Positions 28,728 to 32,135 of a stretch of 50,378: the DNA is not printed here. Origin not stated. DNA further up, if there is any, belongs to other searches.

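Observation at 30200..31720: Gene A carries the equivalent, more diverged and shorter, synthase-like domain between its own TM bundles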

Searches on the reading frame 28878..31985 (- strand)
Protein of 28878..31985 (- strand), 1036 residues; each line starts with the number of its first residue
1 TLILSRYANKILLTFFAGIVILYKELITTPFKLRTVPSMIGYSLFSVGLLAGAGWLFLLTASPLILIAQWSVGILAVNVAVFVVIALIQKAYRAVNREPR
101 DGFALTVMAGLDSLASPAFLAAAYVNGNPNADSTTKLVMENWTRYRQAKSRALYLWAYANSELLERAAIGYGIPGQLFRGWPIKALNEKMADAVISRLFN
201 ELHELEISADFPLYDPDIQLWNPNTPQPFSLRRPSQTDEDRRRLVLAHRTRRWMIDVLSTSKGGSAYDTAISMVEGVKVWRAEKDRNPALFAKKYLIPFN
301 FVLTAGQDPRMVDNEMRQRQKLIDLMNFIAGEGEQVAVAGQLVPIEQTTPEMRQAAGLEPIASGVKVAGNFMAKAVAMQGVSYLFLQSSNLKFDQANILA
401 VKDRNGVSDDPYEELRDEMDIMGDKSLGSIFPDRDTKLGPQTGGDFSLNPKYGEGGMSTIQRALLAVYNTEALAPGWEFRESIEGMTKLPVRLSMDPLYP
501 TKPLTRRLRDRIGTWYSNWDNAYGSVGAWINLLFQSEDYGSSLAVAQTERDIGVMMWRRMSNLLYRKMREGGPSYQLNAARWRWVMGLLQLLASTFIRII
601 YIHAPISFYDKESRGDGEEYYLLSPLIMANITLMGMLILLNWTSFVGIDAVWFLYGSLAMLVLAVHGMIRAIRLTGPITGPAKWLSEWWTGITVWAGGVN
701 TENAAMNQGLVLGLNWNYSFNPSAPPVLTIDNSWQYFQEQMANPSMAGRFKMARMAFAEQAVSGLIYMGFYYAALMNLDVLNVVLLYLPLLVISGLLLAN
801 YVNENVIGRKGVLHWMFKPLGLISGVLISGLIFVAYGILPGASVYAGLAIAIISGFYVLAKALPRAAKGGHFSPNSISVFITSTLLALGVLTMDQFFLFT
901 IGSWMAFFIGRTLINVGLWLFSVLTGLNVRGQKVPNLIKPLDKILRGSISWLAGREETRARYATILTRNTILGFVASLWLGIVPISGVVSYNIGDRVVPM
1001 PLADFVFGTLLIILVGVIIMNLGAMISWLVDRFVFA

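Call 97: predict_structure(alignment_id=A6)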
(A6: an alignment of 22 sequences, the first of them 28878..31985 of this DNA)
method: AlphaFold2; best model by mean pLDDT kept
length: 1036 residues; sequences in the alignment: 22
mean_pLDDT: 57.0   pTM: 0.56
mean pLDDT of the five models: 57.0, 55.9, 55.9, 55.0, 50.8
residues with pLDDT >= 90: 11; 70-90: 207; 50-70: 419; < 50: 399
segments of 3 or more residues with pLDDT < 50: 1-73, 92-94, 96-99, 301-307, 387-389, 438-470, 489-509, 515-536, 570-572, 646-648, 715-748, 804-827, 833-844, 869-878, 882-901, 903-905, 926-942, 945-1006, 1031-1036
pLDDT, mean of each block of 10 residues (from residue 1): 31 39 33 28 33 42 43 49 51 48 72 71 65 80 71 78 88 77 65 90 87 83 62 75 89 68 66 86 70 61 48 71 84 69 71 68 66 57 54 67 73 82 70 55 39 39 45 57 55 46 49 50 41 48 60 60 63 56 64 61 54 54 66 66 51 53 55 55 60 66 67 45 39 41 46 58 70 62 63 68 44 47 49 48 49 59 55 48 47 41 52 54 43 40 44 41 47 46 35 34 46 54 52 38
secondary structure, 60 per line:
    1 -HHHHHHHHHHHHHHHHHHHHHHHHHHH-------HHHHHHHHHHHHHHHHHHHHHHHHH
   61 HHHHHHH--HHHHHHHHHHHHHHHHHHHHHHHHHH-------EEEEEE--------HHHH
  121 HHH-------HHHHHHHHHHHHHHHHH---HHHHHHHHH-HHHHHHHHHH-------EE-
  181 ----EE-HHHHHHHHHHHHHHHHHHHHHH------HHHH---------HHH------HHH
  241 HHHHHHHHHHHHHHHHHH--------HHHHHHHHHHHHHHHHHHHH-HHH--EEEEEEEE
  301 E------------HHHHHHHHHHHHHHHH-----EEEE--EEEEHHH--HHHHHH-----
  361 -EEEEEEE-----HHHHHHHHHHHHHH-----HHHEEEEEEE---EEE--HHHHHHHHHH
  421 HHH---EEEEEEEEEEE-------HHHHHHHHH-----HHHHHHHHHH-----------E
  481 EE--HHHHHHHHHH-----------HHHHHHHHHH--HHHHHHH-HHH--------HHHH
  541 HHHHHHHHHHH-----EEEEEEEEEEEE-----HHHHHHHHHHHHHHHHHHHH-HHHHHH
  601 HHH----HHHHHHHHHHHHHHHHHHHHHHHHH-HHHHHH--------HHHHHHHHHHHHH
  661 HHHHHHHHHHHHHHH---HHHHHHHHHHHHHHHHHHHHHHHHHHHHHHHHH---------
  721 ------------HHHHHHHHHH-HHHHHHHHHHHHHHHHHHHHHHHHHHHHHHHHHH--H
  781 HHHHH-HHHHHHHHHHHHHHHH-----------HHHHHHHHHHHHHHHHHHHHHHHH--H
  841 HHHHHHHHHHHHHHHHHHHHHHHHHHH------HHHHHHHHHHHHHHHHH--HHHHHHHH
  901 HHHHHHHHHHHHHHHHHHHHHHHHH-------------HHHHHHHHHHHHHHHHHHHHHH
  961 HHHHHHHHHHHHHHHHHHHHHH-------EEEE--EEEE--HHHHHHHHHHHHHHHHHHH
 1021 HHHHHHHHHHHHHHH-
elements in order (helices of 4 or more, strands of 3 or more residues): H2-28 H36-67 H70-95 E103-108 H117-123 H131-147 H151-159 H161-170 H188-209 H216-219 H238-258 H267-286 E293-301 H314-329 E335-338 E341-344 H350-355 E362-368 H374-387 E396-402 E406-408 H411-423 E427-437 H445-453 H459-468 E480-482 H485-494 H506-515 H518-524 H537-551 E557-568 H574-593 H595-603 H608-632 H634-639 H648-675 H679-711 H733-742 H744-777 H780-785 H787-802 H814-837 H840-867 H874-890 H893-925 H939-982 E990-993 E996-999 H1002-1035

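Call 99: fold_search(model_id=the predicted structure, library=pdb)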
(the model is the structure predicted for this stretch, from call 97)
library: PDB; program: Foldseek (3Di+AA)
matches with E <= 10: 339; with E <= 0.001: 27
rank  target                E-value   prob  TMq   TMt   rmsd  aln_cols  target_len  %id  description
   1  4p00_A                2.1e-06  1.00  0.24  0.33  25.1       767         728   12  Bacterial Cellulose Synthase in complex with cyclic-di-GMP and UDP (released 2014-04-09)
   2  8z0o_A                3.2e-05  1.00  0.21  0.27  25.2       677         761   12  Cryo-EM structure of chitin synthase (released 2024-12-04)
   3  7stm_A                4.2e-05  1.00  0.21  0.25  21.8       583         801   11  Chitin Synthase 2 from Candida albicans bound to UDP-GlcNAc (released 2022-07-13)
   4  7stl_A                4.4e-05  1.00  0.21  0.25  20.8       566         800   12  Chitin Synthase 2 from Candida albicans at the apo state (released 2022-07-13)
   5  7stn_A                4.4e-05  1.00  0.23  0.28  28.2       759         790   11  Chitin Synthase 2 from Candida albicans bound to Nikkomycin Z (released 2022-07-13)
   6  8k52_A                4.6e-05  1.00  0.23  0.29  24.8       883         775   12  Cryo-EM structure of chitin synthase (released 2024-12-04)
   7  5ej1_A                6.9e-05  1.00  0.24  0.33  25.1       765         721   12  Pre-translocation state of bacterial cellulose synthase (released 2016-03-30)
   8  8z0o_B                7.9e-05  1.00  0.22  0.28  24.8       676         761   12  Cryo-EM structure of chitin synthase (released 2024-12-04)
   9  8k3t_A                8.6e-05  1.00  0.20  0.30  24.9       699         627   12  S. cerevisiae Chs1 in complex with UDP (released 2023-10-18)
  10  7x06_A                9.0e-05  1.00  0.23  0.27  22.8       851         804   12  CryoEM structure of chitin synthase 1 from Phytophthora sojae complexed with UDP (released 2022-09-28)
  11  8vht_A                9.8e-05  1.00  0.26  0.37  14.6       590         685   13  Cryo EM structure of a soybean CesA3 homotrimer (released 2025-01-15)
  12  7wjo_A                1.2e-04  1.00  0.23  0.28  22.5       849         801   12  CryoEM structure of chitin synthase 1 from Phytophthora sojae complexed with nikkomycin Z (released 2022-09-28)
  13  8k3w_A                1.7e-04  1.00  0.21  0.29  24.7       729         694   11  S. cerevisiae Chs1 in complex with UDP-GlcNAc and GlcNAc (released 2023-10-18)
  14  8k3v_A                2.1e-04  1.00  0.17  0.23  24.5       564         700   12  S. cerevisiae Chs1 in complex with UDP-GlcNAc (released 2023-10-18)
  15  8vi0_B                2.2e-04  1.00  0.28  0.37  15.0       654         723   14  Cryo EM structure of a soybean CesA6 homotrimer (released 2025-01-15)
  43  8vxh_A                1.7e-01  0.57  0.14  0.35  15.6       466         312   10  Cryo-EM Structure of the Glycosyltransferase ArnC from Salmonella enterica in the Apo State Determined on Talos Arctic (released 2025-02-05)
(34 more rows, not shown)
